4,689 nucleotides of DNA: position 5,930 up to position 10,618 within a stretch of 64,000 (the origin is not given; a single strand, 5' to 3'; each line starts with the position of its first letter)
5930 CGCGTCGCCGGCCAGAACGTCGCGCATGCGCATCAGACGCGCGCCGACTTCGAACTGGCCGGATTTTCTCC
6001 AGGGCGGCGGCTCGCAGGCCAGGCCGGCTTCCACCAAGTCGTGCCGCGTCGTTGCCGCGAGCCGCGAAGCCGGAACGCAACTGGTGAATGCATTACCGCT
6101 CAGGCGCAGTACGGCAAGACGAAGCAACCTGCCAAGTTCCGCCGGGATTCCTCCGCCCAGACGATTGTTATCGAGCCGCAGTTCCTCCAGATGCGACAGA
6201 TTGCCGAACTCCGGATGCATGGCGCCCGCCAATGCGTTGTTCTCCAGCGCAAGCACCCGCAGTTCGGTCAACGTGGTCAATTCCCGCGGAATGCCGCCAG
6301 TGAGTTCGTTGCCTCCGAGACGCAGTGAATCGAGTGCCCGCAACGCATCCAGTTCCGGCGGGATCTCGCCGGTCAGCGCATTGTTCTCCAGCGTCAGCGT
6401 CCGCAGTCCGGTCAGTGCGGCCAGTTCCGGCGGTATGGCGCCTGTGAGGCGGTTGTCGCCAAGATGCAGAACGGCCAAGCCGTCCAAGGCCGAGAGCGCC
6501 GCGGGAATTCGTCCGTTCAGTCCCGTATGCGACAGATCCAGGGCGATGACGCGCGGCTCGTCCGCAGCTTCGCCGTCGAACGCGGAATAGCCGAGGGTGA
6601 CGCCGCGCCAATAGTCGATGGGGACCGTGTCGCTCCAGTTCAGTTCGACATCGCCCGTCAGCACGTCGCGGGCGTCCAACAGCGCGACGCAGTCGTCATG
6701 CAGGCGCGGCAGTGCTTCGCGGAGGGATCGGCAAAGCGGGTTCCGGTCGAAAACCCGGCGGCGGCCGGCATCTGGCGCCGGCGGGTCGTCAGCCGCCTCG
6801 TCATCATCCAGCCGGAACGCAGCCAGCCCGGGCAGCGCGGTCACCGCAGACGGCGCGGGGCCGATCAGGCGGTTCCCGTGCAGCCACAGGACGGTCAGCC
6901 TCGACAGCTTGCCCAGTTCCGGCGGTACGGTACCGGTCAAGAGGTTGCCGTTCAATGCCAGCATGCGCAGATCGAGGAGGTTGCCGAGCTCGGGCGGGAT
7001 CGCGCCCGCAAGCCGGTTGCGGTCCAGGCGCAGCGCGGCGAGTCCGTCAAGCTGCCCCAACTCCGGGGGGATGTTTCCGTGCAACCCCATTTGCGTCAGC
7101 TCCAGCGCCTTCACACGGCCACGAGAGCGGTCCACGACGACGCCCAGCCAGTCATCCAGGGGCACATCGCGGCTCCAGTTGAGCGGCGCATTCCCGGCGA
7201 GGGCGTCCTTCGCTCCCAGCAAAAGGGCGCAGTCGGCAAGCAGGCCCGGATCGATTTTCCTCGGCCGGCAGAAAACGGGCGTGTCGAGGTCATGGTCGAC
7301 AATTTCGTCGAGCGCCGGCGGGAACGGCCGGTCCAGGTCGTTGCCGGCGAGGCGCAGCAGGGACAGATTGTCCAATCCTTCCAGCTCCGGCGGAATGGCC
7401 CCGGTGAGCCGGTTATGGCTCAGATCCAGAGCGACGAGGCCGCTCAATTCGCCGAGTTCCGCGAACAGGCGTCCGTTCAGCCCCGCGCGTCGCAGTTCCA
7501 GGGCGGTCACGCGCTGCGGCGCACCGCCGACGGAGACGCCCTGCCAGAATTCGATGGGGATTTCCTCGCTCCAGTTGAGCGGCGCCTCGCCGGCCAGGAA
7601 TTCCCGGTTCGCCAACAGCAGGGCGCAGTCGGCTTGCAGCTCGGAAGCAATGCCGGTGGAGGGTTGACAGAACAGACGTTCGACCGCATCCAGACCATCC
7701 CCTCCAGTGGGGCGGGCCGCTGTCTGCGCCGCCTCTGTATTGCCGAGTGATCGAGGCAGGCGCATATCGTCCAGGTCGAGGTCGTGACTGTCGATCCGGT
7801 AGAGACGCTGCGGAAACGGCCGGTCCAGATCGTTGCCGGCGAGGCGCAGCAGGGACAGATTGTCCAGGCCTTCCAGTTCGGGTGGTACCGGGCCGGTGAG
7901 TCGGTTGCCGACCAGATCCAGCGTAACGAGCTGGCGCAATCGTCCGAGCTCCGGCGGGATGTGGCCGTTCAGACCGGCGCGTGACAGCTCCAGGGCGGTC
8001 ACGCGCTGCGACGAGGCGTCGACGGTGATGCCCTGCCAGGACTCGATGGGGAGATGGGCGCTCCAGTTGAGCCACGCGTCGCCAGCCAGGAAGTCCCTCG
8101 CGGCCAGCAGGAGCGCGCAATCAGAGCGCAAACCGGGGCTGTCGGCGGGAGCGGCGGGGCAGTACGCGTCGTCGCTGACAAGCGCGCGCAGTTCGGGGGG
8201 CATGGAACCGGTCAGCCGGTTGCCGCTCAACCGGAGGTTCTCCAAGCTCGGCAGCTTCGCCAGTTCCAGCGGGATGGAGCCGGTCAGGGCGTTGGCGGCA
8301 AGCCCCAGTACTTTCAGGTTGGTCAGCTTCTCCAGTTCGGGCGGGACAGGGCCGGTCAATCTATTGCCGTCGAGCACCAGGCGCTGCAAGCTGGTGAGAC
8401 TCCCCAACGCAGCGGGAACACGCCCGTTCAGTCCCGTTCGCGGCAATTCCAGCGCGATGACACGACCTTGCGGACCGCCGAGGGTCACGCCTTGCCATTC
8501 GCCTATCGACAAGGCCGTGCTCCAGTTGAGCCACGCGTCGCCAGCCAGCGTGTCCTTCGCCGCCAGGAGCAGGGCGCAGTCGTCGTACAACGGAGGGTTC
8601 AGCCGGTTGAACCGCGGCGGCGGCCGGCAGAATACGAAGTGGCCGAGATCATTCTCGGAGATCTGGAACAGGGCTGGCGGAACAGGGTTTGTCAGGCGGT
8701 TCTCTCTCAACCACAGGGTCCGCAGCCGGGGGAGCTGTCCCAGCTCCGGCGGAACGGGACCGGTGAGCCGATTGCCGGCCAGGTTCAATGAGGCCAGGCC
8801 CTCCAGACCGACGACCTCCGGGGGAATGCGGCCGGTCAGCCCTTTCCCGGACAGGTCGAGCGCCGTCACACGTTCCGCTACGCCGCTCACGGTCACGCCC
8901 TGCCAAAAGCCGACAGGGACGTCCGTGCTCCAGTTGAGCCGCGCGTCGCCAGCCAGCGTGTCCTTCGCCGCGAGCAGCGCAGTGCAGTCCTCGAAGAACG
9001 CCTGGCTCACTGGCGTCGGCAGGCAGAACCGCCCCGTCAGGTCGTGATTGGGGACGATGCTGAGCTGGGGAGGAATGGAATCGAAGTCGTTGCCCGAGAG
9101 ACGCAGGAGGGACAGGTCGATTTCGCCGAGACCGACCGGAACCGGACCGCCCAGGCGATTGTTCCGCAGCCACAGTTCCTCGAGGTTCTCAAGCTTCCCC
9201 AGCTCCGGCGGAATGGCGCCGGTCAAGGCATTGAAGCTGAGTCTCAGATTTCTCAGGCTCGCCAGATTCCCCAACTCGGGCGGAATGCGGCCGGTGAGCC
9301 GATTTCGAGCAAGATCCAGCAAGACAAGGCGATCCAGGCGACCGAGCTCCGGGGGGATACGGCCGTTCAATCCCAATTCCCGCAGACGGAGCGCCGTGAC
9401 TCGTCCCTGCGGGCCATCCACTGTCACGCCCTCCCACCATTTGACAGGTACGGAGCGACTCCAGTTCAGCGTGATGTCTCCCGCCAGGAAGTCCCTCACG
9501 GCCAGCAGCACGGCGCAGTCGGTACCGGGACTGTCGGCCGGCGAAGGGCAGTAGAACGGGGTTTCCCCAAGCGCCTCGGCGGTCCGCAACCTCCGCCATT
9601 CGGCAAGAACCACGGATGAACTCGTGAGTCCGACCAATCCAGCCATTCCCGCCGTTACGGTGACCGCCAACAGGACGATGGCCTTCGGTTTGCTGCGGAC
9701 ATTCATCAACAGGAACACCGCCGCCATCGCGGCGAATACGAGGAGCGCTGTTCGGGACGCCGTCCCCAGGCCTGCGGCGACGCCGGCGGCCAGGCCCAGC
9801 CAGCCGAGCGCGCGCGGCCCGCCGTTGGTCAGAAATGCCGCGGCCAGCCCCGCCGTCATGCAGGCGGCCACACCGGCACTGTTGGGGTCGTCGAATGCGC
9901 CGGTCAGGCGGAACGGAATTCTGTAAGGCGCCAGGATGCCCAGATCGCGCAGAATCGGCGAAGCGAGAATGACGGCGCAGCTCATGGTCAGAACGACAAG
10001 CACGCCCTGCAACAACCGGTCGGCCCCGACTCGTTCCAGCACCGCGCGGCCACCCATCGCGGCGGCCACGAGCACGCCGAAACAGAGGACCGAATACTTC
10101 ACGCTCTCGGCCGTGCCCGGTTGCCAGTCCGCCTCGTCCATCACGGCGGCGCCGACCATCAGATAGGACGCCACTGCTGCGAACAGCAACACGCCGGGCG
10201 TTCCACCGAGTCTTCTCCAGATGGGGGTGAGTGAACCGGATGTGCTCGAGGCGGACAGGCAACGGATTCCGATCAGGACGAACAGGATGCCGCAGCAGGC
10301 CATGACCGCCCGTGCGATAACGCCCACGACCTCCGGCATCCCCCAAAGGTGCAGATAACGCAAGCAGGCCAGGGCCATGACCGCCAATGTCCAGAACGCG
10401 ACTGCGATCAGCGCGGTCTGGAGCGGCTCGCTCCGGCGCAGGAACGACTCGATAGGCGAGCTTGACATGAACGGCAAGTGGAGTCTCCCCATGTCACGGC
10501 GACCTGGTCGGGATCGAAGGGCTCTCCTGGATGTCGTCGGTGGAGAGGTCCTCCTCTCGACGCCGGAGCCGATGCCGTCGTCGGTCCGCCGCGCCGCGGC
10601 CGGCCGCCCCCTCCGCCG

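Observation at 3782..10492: O-antigen-ligase/polymerase-like membrane protein with eight capped plant-type LRR ectodomain modules filling its periplasmic loop, fused in frame to a GT4 glycosyltransferase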

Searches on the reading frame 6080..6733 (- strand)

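Call 13: search_protein_families(library=pfam, proteins=[window:6080-6733:-], max_evalue=10)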
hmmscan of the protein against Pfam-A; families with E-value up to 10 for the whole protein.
seq(218 aa): 8 families
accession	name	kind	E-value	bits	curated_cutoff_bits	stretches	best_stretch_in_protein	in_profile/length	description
PF00560.39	LRR_1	-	3.4e-22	74.2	20.6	5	181-203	1-23/23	Leucine Rich Repeat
PF13855.12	LRR_8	-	1.2e-15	57.4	27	3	64-120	5-61/61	Leucine rich repeat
PF12799.13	LRR_4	-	5.9e-15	55.4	27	4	86-120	3-36/44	Leucine Rich repeats (2 copies)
PF23598.1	LRR_14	-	4e-11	42.7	40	1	78-212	16-147/353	Leucine-rich repeat region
PF24758.1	LRR_At5g56370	-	0.00037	20.6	27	2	72-120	25-73/227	FBD-associated F-box protein At5g56370, LRR repeats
PF25019.1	LRR_R13L1-DRL21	-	0.0038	17.6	27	3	148-189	84-126/127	R13L1/DRL21 LRRs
PF23211.1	LRR_LRWD1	-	0.004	17.3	28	1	126-216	10-98/190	Leucine-rich repeat and WD repeat-containing protein 1, LRR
PF13516.12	LRR_6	-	3.8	8.2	23.4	1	180-194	3-17/24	Leucine Rich repeat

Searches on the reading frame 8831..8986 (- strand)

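Call 13: search_protein_families(library=pfam, proteins=[window:8831-8986:-], max_evalue=10)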
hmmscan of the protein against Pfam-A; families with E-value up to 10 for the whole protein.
seq(52 aa): 1 family
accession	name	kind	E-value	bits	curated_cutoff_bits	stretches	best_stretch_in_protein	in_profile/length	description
PF08263.17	LRRNT_2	-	0.15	12.8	20.7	1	3-32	7-39/41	Leucine rich repeat N-terminal domain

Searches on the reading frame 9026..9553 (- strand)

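Call 13: search_protein_families(library=pfam, proteins=[window:9026-9553:-], max_evalue=10)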
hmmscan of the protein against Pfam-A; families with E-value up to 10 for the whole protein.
seq(176 aa): 7 families
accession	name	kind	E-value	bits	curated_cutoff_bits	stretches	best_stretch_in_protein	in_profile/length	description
PF00560.39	LRR_1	-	4.8e-16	55.9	20.6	4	76-97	2-23/23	Leucine Rich Repeat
PF12799.13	LRR_4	-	2.5e-10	40.7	27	2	99-134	2-36/44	Leucine Rich repeats (2 copies)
PF23598.1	LRR_14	-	6e-07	29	40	1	55-131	47-123/353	Leucine-rich repeat region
PF13855.12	LRR_8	-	6.9e-07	29.4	27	2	72-110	23-61/61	Leucine rich repeat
PF23211.1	LRR_LRWD1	-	0.00043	20.5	28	2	51-111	17-77/190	Leucine-rich repeat and WD repeat-containing protein 1, LRR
PF24758.1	LRR_At5g56370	-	0.057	13.5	27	1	72-131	12-70/227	FBD-associated F-box protein At5g56370, LRR repeats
PF25019.1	LRR_R13L1-DRL21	-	0.21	11.9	27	2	91-130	85-125/127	R13L1/DRL21 LRRs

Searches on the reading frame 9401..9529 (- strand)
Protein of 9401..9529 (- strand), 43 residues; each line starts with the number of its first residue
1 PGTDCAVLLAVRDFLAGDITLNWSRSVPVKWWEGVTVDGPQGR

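Call 56: search_protein_families(library=pfam, alignment_id=A4, max_evalue=1)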
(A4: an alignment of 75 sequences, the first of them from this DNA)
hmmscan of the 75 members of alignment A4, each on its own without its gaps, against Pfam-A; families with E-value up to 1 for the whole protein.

A. member 1, seq(43 aa): 0 families

B. families by the number of members that match (of 75 scanned): 3 families
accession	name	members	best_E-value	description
PF08263.17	LRRNT_2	15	0.0099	Leucine rich repeat N-terminal domain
PF07595.18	Planc_extracel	1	0.12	Planctomycete extracellular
PF00452.24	Bcl-2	1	0.15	Apoptosis regulator proteins, Bcl-2 family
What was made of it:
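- On LRRNT_2 (PF08263): 15 of 75 family caps match at E <= 1, best 0.0099, and it is the only recurrent family (call 56).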

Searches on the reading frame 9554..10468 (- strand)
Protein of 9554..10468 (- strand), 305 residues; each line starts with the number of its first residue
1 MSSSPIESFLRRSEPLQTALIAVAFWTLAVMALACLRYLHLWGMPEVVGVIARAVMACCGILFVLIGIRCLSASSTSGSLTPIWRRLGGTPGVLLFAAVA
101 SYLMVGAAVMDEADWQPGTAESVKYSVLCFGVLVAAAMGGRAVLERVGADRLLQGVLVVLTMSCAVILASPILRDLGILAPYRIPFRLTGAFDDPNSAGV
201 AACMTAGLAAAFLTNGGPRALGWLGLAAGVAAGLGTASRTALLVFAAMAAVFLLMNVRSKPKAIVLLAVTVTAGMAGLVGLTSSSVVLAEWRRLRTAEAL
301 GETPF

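Call 87: search_protein_representatives(protein=window:9554-10468:-)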
Query: 305 residues. Proteins with E-value up to 0.001 (for the whole library): 122; up to 1e-10: 98; up to 1e-30: 37. The best 122 are listed.
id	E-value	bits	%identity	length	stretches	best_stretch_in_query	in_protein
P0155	6.3e-105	367.1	65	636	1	2-297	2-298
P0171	1.1e-102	359.7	65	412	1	8-297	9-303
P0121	6.8e-102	357.1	64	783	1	8-297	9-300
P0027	1.2e-95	336.7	63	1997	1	3-296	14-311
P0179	9.3e-82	291.0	55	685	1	3-298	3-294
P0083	8.1e-79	281.4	56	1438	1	9-291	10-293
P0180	4.3e-78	279.0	52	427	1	2-298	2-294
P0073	1.9e-77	276.9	54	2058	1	1-302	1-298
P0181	1.4e-76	274.0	69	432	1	91-298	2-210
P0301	9.1e-75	268.1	56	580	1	7-278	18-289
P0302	7.4e-66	238.8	47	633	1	8-293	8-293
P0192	7.7e-51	189.6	70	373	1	8-148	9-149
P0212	3.6e-49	184.1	45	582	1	5-279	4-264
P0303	9.8e-46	172.8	49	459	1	11-256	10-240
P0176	4.5e-44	167.3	51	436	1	18-265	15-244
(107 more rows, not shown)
